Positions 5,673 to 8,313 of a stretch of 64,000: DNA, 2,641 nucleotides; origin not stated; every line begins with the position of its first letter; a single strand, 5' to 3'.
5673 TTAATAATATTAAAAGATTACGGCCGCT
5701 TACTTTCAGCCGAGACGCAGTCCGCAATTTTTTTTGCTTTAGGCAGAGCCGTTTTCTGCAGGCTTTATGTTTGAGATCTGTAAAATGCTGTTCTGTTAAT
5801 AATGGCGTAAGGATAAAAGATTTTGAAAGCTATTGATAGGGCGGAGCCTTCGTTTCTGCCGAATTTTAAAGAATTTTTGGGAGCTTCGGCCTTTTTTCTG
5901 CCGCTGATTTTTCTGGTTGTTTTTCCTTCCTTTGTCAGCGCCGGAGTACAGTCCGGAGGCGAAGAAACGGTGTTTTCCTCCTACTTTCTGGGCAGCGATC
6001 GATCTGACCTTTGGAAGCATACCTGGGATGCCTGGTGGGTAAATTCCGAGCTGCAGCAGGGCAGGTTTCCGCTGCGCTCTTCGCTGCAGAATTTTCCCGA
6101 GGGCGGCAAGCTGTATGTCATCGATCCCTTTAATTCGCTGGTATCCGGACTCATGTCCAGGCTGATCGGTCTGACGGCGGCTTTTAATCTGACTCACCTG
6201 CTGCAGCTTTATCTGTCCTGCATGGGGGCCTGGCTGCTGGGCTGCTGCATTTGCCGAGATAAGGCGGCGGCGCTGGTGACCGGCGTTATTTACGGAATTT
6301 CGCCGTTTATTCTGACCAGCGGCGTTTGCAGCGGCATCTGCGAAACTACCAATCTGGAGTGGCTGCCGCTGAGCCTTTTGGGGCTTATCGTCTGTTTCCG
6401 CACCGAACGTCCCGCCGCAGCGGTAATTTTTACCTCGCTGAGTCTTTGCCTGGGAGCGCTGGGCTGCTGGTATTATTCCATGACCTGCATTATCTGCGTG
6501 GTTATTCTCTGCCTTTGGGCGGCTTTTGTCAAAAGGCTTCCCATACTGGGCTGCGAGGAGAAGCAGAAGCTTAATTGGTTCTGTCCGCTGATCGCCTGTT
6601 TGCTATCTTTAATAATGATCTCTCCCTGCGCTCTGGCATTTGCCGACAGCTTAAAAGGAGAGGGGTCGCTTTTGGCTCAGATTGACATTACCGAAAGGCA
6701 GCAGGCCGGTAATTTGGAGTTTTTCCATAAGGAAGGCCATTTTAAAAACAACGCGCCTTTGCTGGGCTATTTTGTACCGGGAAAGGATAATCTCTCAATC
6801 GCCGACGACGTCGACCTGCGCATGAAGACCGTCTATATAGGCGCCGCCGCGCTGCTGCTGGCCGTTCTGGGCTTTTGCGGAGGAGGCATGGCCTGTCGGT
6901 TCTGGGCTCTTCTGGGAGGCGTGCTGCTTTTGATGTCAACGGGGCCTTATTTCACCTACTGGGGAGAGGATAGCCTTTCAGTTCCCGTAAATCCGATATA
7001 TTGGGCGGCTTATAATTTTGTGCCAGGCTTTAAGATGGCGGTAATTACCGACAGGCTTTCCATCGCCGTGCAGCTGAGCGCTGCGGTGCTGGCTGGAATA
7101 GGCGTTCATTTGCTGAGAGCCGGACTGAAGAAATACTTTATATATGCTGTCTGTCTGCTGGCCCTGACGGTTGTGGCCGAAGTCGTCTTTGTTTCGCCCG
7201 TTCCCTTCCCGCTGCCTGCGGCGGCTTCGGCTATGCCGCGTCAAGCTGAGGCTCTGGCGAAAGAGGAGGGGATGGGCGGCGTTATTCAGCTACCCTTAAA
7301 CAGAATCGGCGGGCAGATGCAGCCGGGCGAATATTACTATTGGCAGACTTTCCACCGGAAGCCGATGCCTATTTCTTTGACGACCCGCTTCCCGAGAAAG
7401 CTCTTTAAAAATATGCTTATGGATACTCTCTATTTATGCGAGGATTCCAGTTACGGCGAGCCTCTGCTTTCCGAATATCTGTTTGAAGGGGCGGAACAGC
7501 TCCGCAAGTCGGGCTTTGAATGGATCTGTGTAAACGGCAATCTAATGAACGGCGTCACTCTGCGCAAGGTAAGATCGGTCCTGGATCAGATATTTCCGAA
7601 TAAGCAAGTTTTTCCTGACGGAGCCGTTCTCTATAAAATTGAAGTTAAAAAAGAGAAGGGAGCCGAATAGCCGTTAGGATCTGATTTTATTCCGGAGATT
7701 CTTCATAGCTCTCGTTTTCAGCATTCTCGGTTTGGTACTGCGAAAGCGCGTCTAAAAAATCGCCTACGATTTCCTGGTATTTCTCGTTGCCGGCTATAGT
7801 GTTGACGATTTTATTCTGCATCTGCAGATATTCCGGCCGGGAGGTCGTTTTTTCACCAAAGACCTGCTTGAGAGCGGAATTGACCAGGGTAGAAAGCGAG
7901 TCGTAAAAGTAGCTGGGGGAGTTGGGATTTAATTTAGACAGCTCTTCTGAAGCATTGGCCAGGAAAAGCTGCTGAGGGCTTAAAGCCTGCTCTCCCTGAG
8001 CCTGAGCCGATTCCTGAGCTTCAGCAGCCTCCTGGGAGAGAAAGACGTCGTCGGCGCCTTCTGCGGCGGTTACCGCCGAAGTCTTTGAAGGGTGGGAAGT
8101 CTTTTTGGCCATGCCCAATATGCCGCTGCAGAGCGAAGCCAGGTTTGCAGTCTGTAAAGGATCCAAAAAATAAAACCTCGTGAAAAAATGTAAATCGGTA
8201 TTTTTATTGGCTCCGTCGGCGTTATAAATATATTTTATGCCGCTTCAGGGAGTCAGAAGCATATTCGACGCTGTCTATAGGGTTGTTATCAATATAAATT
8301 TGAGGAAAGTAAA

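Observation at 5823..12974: Duplicated gene pairs next to the flagellar rod/MS-ring operon: two GT-C-like polytopic membrane proteins and two 467-aa LTXXQ-repeat proteins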

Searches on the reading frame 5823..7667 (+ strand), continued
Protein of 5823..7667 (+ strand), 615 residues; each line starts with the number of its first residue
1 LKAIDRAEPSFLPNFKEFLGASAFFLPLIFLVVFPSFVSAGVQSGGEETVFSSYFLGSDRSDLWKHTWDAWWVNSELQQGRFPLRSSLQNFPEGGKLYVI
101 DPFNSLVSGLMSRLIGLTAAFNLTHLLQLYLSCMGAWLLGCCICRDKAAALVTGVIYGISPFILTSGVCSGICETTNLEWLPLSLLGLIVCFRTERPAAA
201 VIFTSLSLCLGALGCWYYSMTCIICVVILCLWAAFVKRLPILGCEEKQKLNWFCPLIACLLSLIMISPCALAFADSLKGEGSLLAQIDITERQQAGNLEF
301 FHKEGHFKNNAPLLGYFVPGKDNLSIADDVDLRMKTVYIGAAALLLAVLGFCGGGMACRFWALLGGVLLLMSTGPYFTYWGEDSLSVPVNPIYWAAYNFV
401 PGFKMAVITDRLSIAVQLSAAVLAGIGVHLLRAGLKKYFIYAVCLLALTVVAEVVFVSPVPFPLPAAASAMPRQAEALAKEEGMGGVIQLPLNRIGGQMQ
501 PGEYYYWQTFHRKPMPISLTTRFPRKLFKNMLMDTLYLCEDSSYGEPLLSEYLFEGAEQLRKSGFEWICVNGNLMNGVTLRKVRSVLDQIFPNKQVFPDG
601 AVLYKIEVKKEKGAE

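Call 48: find_encoding_contigs(protein=P0013, flank=8000, max_places=1)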
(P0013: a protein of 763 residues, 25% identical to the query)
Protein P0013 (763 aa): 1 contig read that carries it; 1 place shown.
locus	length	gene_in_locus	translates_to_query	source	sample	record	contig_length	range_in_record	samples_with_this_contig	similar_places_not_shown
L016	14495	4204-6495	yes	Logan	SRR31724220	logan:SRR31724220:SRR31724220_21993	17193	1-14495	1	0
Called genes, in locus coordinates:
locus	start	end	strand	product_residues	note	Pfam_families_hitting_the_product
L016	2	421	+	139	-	?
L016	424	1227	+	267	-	PF13456:RVT_3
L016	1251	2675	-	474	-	-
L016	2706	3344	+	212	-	PF04961:FTCD_C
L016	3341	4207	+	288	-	PF00763:THF_DHG_CYH, PF02882:THF_DHG_CYH_C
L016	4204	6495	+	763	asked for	-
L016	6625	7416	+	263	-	PF14344:DUF4397 (faint)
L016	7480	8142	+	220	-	PF00300:His_Phos_1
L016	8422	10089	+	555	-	PF00118:Cpn60_TCP1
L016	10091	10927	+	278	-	-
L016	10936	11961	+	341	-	PF08240:ADH_N, PF16912:Glu_dehyd_C (faint), PF00107:ADH_zinc_N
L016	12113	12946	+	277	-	PF00106:adh_short, PF01370:Epimerase (faint), PF08659:KR, PF13561:adh_short_C2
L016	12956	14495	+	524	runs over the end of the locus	PF16257:UxaE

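Call 49: find_encoding_contigs(protein=P0014, flank=8000, max_places=1)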
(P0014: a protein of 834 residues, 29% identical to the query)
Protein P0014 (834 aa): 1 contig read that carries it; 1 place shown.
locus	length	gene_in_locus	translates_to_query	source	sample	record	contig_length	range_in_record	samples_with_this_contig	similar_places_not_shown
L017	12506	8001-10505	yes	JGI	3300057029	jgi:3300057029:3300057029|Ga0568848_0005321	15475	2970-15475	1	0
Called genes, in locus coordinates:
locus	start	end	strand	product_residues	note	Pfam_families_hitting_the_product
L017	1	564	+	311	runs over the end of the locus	PF01073:3Beta_HSD, PF01370:Epimerase, PF02719:Polysacc_synt_2, PF04321:RmlD_sub_bind, PF05368:NmrA (weak), PF13460:NAD_binding_10, PF16363:GDP_Man_Dehyd, PF07993:NAD_binding_4 (weak)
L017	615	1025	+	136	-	PF00903:Glyoxalase, PF22677:Ble-like_N (faint)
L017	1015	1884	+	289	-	PF02585:PIG-L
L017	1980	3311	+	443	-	PF00999:Na_H_Exchanger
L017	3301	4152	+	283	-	PF03602:Cons_hypoth95 (weak)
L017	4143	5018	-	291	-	PF17827:PrmC_N, PF00891:Methyltransf_2 (weak), PF05175:MTS, PF06325:PrmA (weak), PF13847:Methyltransf_31, PF08241:Methyltransf_11 (weak), PF08242:Methyltransf_12 (weak), PF13649:Methyltransf_25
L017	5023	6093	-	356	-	PF03462:PCRF, PF00472:RF-1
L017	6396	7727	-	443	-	PF12832:MFS_1_like (faint), PF07690:MFS_1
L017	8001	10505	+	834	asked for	-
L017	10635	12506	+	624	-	?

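Call 71: search_protein_families(library=pfam, proteins=[L014:2024-4375:-, L014:2120-4285:+, L014:4137-4880:-, L014:4146-5012:+, L014:745-2109:+, L014:755-1936:-, L014:9-761:+, L014:45-764:-], max_evalue=0.001)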
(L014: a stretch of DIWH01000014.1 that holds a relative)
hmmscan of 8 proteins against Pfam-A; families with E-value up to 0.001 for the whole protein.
L014:2024-4375:- (783 aa): 5 families
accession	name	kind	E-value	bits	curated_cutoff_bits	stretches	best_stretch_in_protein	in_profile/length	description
PF10609.15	ParA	-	4.5e-99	331.3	27.1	1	519-759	2-243/246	NUBPL iron-transfer P-loop NTPase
PF01656.29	CbiA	-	2.2e-12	47.5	25.4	1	523-741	1-125/125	CobQ/CobB/MinD/ParA nucleotide binding domain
PF01883.24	FeS_assembly_P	-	8.1e-10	39.3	23.5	1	429-499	2-72/73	Iron-sulfur cluster assembly protein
PF13614.12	AAA_31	-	8.2e-09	36.1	27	1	521-560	2-41/177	AAA domain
PF09140.17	MipZ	-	6e-07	29.5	20.7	1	522-578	2-58/262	ATPase MipZ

L014:2120-4285:+ (722 aa): 2 families
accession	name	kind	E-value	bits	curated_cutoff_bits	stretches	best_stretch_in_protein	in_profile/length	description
PF02873.21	MurB_C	-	1.4e-23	83.3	27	1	581-708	2-98/99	UDP-N-acetylenolpyruvoylglucosamine reductase, C-terminal domain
PF01565.28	FAD_binding_4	-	1.1e-19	71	26.4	1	386-519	3-138/139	FAD binding domain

L014:4137-4880:- (247 aa): 0 families

L014:4146-5012:+ (289 aa): 1 family
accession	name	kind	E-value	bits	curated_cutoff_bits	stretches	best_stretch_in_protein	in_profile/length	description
PF04029.19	2-ph_phosp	-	4.2e-55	186.8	26.4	1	67-273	14-225/226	2-phosphosulpholactate phosphatase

L014:745-2109:+ (455 aa): 0 families

L014:755-1936:- (393 aa): 0 families

L014:9-761:+ (251 aa): 0 families

L014:45-764:- (239 aa): 0 families

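Call 77: find_related_loci(query=A5, collection=metagenome_contigs, flank=10000)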
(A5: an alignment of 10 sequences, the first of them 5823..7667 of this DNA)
Query A5 (615 aa) in metagenome_contigs; peptide patterns used: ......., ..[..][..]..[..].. (x = any residue, [..] = any of these).
85 stretches matched a pattern; 7 encode a relative of the query (tblastn E <= 1e-3); 7 distinct loci.
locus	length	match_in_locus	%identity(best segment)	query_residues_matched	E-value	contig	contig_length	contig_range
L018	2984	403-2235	86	1-611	0e+0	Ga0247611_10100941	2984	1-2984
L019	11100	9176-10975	49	13-606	0e+0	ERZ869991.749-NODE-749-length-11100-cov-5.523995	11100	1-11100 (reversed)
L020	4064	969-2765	49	13-606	0e+0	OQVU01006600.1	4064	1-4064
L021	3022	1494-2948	48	6-482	4e-144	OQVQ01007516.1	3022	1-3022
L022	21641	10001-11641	45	56-606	1e-134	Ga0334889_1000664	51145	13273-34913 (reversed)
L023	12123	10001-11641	45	56-606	4e-134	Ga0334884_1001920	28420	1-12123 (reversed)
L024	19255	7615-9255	45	56-606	4e-134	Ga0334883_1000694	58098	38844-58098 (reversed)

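Call 79: find_encoding_contigs(protein=P0002, flank=10000, max_places=2)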
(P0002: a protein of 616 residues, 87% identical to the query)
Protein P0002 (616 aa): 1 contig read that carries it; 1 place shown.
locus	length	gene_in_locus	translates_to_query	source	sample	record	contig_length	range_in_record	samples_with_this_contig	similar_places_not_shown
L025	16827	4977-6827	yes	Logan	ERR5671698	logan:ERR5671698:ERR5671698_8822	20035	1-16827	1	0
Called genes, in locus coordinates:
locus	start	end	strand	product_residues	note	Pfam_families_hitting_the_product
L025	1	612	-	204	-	?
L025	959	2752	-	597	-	PF01514:YscJ_FliF, PF08345:YscJ_FliF_C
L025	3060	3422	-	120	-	-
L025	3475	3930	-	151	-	PF00460:Flg_bb_rod, PF06429:Flg_bbr_C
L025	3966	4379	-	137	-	PF00460:Flg_bb_rod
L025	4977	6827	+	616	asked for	PF09586:YfhO (weak)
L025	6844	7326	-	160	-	-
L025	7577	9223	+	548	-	-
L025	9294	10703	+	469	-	-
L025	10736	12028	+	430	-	-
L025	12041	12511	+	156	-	-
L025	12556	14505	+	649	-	PF00270:DEAD, PF00271:Helicase_C, PF16124:RecQ_Zn_bind, PF09382:RQC, PF00570:HRDC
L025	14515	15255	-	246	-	PF13428:TPR_14 (faint), PF07719:TPR_2 (faint), PF14559:TPR_19 (faint), PF24575:TPR_Slam (faint), PF13181:TPR_8 (faint)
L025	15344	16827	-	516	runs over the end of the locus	PF01336:tRNA_anti-codon, PF00152:tRNA-synt_2, PF01409:tRNA-synt_2d (faint)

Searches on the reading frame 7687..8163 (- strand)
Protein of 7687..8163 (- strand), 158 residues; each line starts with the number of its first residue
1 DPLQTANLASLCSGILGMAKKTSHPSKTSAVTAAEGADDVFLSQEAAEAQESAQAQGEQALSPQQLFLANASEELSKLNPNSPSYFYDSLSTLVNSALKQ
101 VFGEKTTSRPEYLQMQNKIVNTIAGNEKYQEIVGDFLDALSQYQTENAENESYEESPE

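Call 6: search_protein_families(library=pfam, proteins=[window:7687-8163:-], max_evalue=1)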
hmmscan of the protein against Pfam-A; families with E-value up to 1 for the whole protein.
window:7687-8163:- (158 aa): 2 families
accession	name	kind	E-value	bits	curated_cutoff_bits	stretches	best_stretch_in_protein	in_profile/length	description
PF22919.1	ATP-synt_VA_C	-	0.1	13.1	24.7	0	44-76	24-56/101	C-terminal domain of V and A type ATP synthase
PF11928.13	DUF3446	-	0.18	12.4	25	1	5-64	17-74/105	Early growth response N-terminal domain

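Call 7: search_protein_families(library=ncbifam, proteins=[window:7687-8163:-], max_evalue=0.1)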
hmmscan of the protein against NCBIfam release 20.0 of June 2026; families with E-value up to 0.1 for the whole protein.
window:7687-8163:- (158 aa): 0 families

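Call 61: search_protein_families(library=pfam, alignment_id=A9, max_evalue=10)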
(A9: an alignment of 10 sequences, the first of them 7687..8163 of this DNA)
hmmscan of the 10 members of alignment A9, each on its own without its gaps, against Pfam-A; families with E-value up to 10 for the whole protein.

A. member 1, window:7687-8163:- (158 aa): 2 families
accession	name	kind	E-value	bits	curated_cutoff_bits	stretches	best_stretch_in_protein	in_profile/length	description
PF22919.1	ATP-synt_VA_C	-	0.1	13.1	24.7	0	44-76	24-56/101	C-terminal domain of V and A type ATP synthase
PF11928.13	DUF3446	-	0.18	12.4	25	1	5-64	17-74/105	Early growth response N-terminal domain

B. families by the number of members that match (of 10 scanned): 9 families
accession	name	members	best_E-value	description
PF07631.16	PSD4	4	0.015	Protein of unknown function (DUF1592)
PF17898.6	GerD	3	0.17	Spore germination GerD central core domain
PF10186.14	ATG14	2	0.22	Vacuolar sorting 38 and autophagy-related subunit 14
PF00378.25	ECH_1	1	0.0056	Enoyl-CoA hydratase/isomerase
PF18857.6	LPD38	1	0.051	Large polyvalent protein associated domain 38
PF04558.20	tRNA_synt_1c_R1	1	0.086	Glutaminyl-tRNA synthetase, non-specific RNA binding region part 1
PF22919.1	ATP-synt_VA_C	1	0.1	C-terminal domain of V and A type ATP synthase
PF20255.3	DUF6606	1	0.13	Family of unknown function (DUF6606)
PF11928.13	DUF3446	1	0.18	Early growth response N-terminal domain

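Call 62: search_solved_structures(query=A9, max_evalue=10)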
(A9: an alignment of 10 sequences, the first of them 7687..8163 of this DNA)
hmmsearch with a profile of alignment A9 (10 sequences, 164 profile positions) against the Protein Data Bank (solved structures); distinct sequences matched with E-value up to 10: 0.
